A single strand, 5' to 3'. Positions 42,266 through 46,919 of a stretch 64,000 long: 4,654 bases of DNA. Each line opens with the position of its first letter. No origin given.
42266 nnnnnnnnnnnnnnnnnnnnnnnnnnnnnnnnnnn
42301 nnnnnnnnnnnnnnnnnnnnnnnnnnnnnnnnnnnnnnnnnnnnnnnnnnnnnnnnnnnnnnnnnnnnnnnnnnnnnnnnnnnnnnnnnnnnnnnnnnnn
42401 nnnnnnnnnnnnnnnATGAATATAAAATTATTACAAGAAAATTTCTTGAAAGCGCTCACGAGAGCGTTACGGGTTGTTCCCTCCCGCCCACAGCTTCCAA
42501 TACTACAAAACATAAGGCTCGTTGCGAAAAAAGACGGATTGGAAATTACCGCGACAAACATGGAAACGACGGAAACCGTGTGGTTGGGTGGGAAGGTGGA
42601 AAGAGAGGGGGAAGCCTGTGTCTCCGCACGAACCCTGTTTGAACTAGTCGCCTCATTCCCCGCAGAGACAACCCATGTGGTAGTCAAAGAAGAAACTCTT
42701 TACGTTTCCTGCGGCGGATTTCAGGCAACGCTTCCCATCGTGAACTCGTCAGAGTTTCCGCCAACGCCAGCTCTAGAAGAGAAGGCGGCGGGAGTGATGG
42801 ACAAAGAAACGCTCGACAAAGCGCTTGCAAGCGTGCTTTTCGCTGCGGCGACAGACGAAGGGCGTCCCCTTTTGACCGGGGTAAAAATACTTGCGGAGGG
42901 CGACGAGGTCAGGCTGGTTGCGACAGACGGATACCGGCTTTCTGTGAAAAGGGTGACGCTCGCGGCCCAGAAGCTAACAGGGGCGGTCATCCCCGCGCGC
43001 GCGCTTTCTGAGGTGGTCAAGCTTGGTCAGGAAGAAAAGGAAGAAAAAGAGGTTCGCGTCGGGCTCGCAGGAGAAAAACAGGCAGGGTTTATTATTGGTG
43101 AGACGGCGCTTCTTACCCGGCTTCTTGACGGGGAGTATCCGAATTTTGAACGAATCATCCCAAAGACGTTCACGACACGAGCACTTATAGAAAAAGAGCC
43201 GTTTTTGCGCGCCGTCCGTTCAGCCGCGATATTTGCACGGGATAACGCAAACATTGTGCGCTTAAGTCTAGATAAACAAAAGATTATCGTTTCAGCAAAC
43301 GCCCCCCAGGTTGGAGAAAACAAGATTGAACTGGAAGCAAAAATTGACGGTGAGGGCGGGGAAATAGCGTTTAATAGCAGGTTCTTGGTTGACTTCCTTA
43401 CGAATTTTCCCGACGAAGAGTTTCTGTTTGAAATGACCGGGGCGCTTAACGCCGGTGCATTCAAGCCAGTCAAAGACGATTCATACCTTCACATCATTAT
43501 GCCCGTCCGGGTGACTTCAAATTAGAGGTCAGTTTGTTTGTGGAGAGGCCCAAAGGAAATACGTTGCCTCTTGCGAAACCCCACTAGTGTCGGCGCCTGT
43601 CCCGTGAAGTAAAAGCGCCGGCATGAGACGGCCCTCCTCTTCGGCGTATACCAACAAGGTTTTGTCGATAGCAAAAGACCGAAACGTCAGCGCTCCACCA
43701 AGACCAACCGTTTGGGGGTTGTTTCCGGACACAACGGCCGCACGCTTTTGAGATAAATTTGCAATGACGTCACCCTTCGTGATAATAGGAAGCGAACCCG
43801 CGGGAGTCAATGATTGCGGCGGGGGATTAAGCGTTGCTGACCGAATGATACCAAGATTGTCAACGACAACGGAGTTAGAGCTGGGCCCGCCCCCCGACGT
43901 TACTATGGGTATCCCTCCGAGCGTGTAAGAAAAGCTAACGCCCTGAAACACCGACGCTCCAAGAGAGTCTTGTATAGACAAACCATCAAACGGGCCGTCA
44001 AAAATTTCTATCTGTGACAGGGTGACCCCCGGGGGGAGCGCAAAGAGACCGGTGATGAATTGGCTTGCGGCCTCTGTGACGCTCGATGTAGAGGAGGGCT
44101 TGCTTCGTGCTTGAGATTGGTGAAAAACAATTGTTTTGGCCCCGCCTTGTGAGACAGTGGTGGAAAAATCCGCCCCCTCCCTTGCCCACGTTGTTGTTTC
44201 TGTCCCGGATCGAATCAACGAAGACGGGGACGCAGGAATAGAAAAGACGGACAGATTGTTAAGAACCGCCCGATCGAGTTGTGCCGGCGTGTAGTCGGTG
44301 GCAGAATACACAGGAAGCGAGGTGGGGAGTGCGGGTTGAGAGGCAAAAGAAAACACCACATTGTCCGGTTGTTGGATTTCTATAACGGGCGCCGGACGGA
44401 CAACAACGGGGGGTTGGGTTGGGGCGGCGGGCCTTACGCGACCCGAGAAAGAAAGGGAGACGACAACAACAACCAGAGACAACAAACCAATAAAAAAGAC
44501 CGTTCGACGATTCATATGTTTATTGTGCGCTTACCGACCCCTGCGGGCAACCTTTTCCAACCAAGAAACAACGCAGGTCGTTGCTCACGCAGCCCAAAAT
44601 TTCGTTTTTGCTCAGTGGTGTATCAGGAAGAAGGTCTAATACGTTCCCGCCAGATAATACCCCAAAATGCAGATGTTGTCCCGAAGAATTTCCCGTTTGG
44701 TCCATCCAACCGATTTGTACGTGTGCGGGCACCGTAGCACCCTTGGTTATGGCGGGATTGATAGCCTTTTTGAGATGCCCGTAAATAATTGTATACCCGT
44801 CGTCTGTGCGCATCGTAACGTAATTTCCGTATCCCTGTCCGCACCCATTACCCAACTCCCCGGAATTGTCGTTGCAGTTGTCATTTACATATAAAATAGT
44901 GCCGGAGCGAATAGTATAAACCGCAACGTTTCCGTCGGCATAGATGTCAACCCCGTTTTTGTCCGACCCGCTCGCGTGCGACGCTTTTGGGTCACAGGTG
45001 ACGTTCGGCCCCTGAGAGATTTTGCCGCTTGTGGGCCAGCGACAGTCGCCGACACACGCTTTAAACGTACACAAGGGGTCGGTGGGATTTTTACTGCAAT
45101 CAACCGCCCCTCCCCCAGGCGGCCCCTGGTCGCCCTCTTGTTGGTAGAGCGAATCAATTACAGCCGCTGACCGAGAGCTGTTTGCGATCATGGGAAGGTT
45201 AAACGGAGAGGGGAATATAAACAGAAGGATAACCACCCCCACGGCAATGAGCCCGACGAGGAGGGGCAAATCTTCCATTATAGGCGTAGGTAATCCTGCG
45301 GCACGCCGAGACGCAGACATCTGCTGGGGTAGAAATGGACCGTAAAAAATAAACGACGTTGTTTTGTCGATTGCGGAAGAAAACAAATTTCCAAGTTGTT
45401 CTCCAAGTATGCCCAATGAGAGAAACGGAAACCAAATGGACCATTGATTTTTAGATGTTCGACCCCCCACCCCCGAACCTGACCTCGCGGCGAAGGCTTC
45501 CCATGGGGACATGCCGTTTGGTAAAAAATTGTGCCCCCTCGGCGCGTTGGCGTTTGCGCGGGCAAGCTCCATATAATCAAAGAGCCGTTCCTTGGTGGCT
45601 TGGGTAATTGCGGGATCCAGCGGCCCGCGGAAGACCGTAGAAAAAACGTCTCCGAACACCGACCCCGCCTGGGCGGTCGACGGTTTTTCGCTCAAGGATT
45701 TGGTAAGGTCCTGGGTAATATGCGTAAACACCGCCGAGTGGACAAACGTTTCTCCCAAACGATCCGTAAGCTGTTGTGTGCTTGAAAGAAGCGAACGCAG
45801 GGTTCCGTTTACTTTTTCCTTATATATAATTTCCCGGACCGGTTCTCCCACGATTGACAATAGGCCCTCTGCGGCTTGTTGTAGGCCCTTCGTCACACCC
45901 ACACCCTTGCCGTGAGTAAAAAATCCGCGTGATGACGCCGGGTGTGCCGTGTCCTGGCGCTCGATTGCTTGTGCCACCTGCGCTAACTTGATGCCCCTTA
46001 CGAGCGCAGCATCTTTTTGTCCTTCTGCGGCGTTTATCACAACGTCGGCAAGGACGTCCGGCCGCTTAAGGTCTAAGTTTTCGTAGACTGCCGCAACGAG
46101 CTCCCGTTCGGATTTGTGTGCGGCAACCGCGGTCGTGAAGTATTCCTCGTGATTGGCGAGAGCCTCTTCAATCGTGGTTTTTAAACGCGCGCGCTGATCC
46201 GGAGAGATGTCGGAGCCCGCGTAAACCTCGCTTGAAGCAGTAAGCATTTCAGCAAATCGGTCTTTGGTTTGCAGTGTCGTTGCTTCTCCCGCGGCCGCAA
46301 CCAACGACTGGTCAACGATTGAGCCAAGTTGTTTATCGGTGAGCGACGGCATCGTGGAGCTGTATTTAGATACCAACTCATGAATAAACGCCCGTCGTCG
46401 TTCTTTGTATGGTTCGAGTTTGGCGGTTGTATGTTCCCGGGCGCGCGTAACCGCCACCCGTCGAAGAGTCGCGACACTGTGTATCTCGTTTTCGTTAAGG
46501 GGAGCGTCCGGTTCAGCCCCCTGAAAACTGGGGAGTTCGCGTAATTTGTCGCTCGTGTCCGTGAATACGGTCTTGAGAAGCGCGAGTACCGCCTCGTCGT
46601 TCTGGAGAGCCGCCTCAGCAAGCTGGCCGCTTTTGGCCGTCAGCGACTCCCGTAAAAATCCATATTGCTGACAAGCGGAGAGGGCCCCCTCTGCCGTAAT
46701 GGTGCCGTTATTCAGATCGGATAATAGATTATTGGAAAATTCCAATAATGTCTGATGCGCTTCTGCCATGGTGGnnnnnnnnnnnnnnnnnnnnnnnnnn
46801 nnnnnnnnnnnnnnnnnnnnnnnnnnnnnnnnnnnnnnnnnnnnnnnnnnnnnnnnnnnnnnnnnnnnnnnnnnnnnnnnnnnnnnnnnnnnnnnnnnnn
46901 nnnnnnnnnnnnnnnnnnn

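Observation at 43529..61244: CPR-type type IV secretion / pilus-like locus starting right after dnaN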

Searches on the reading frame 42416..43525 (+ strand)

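Call 3: search_protein_families(library=pfam, proteins=[window:42416-43525:+], max_evalue=0.01)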
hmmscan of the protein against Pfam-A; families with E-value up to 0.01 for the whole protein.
window:42416-43525:+ (369 aa): 3 families
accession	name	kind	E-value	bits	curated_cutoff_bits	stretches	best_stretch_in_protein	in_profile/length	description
PF00712.24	DNA_pol3_beta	-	4.7e-28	98.2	24.4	2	1-115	1-117/120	DNA polymerase III beta subunit, N-terminal domain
PF02767.21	DNA_pol3_beta_2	-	1.8e-26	93.1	27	1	129-243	3-116/116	DNA polymerase III beta subunit, central domain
PF02768.20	DNA_pol3_beta_3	-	1.2e-22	80.4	27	1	246-365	2-121/121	DNA polymerase III beta subunit, C-terminal domain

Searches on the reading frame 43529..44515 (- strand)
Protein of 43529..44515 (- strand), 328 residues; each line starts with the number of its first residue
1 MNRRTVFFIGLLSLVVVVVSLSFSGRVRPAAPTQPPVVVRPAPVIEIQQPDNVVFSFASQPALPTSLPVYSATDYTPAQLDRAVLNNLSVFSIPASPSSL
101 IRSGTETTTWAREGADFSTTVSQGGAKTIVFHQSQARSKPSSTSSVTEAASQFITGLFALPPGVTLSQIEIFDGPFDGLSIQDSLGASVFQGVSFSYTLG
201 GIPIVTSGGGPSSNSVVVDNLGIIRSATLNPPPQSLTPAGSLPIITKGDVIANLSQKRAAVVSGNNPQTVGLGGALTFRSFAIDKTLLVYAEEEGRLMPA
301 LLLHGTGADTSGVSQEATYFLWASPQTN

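Call 3: search_protein_families(library=pfam, proteins=[window:43529-44515:-], max_evalue=0.01)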
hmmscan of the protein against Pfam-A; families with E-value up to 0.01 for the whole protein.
window:43529-44515:- (328 aa): 0 families

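Call 8: search_protein_families(library=ncbifam, proteins=[window:43529-44515:-], max_evalue=0.01)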
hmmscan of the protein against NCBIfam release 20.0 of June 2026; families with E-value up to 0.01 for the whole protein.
window:43529-44515:- (328 aa): 0 families

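Call 38: find_homologous_proteins(query=window:43529-44515:-, max_evalue=0.001)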
Query window:43529-44515:- (328 aa): 7 proteins with E <= 0.001 among 8000 candidates.
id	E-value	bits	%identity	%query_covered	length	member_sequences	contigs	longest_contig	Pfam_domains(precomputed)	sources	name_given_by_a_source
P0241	1.0e-203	694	100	100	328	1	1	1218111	-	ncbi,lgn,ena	-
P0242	3.8e-109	383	62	89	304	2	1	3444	-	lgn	-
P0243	8.1e-106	372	59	89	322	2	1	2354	-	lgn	-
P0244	3.6e-90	321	53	90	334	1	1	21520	-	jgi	-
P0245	2.7e-77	278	46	98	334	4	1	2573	-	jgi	jgi:hypothetical protein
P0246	1.8e-62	230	62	52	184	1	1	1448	-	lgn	-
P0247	4.0e-60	222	39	98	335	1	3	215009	-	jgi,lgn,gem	-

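Call 60: predict_structure(alignment_id=A5)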
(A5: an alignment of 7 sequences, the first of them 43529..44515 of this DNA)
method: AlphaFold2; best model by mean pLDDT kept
length: 328 residues; sequences in the alignment: 7
mean_pLDDT: 83.2   pTM: 0.72
mean pLDDT of the five models: 83.2, 81.6, 74.5, 66.4, 62.8
residues with pLDDT >= 90: 126; 70-90: 155; 50-70: 34; < 50: 13
segments of 3 or more residues with pLDDT < 50: 24-32
pLDDT, mean of each block of 10 residues (from residue 1): 67 70 46 70 77 90 89 86 90 90 90 92 82 91 87 88 84 82 91 90 72 84 92 83 92 91 71 69 94 88 89 87 82
secondary structure, 60 per line:
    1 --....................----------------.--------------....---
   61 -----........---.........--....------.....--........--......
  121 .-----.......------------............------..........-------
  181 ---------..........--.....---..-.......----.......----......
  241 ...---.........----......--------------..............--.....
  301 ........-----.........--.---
elements in order: H3-22 E54-57 E66-73 H77-85 H88-91 E98-102 E105-112 E115-121 E127-133 H146-157 E164-173 E190-199 E202-206 E213-219 E224-230 E235-243 H247-255 E260-265 E280-293 E296-308 E314-322

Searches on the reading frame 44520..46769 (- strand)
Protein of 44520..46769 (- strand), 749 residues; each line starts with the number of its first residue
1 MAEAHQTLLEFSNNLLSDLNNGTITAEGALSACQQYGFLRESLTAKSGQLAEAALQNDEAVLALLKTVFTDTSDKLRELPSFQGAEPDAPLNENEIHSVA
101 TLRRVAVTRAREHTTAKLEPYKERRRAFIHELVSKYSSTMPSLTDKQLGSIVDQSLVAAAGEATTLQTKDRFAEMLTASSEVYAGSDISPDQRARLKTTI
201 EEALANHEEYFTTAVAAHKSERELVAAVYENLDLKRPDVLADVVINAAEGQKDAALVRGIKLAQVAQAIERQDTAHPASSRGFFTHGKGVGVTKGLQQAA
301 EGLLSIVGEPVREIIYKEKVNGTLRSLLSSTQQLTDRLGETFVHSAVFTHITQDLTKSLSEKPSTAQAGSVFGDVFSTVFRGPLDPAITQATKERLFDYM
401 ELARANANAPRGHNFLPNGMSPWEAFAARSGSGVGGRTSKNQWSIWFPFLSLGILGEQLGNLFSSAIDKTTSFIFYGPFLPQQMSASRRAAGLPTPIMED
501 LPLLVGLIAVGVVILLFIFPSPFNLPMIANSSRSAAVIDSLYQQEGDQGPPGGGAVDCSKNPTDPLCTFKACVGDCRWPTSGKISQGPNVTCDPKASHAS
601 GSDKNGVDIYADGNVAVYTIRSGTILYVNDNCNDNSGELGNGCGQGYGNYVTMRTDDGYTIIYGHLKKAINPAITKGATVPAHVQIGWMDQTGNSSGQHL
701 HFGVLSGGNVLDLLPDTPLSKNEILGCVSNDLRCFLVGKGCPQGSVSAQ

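Call 3: search_protein_families(library=pfam, proteins=[window:44520-46769:-], max_evalue=0.01)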
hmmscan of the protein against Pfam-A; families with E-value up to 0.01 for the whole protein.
window:44520-46769:- (749 aa): 1 family
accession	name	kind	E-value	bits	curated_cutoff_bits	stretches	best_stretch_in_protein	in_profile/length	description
PF01551.29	Peptidase_M23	-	2.3e-15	57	28.7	1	604-712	3-95/96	Peptidase family M23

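Call 8: search_protein_families(library=ncbifam, proteins=[window:44520-46769:-], max_evalue=0.01)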
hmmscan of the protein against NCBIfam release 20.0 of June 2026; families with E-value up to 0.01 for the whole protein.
window:44520-46769:- (749 aa): 8 families
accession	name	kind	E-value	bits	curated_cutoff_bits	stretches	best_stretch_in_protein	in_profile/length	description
NF052336.1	PdgHdaseHSB100310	equivalog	2e-11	43.9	500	1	570-711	29-148/316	peptidoglycan hydrolase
NF040883.1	amid_act_ActS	equivalog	3.8e-06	26.3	375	1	576-704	117-220/242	amidase activator ActS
NF008652.0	PRK11649.1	equivalog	0.00034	19.4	341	1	647-705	343-398/439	murein DD-endopeptidase MepM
NF008123.1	PRK10871.1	equivalog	0.00037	20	311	1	563-706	233-351/365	murein hydrolase activator NlpD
NF053825.1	PdgNdpepShyA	equivalog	0.00038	19.2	700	1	648-711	327-387/425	peptidoglycan DD-endopeptidase ShyA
NF053824.1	PdgNdpepShyC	equivalog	0.003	16.5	700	1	646-708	325-384/429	peptidoglycan DD-endopeptidase ShyC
NF052529.1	PG_M23_Pgp6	exception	0.0032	16.2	600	1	647-708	365-423/452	peptidoglycan metallopeptidase Pgp6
NF052530.1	Heli_ShapePgp3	exception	0.0062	15.7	300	0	662-713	212-260/270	peptidoglycan metallopeptidase Pgp3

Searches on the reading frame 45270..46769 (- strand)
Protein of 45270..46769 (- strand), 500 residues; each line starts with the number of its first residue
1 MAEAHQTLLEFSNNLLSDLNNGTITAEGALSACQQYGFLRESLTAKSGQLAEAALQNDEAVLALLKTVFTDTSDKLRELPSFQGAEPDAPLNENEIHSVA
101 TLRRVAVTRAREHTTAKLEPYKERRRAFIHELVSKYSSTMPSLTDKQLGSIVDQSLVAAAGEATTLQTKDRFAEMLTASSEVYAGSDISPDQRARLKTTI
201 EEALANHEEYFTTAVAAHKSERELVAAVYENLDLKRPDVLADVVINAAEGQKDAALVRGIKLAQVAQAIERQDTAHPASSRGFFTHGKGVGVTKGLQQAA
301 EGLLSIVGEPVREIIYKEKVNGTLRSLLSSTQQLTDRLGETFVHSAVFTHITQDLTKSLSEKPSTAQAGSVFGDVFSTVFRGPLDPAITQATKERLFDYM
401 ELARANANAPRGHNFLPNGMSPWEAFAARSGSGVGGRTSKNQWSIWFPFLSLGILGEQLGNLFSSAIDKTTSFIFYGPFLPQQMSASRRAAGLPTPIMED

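Call 97: search_solved_structures(query=A7, max_evalue=10)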
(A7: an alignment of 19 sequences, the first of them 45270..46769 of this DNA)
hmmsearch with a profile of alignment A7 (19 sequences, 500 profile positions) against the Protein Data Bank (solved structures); distinct sequences matched with E-value up to 10: 3.
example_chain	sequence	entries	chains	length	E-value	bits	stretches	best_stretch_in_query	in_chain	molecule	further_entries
9bj0_A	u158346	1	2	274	1.5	11.3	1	219-271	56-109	Intracellular growth attenuator protein igaA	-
9biy_A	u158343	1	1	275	1.5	11.3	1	219-271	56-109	Intracellular growth attenuator protein igaA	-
3j7a_H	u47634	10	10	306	3.5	10.1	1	116-211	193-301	40S ribosomal protein eS6 | 40S ribosomal protein S6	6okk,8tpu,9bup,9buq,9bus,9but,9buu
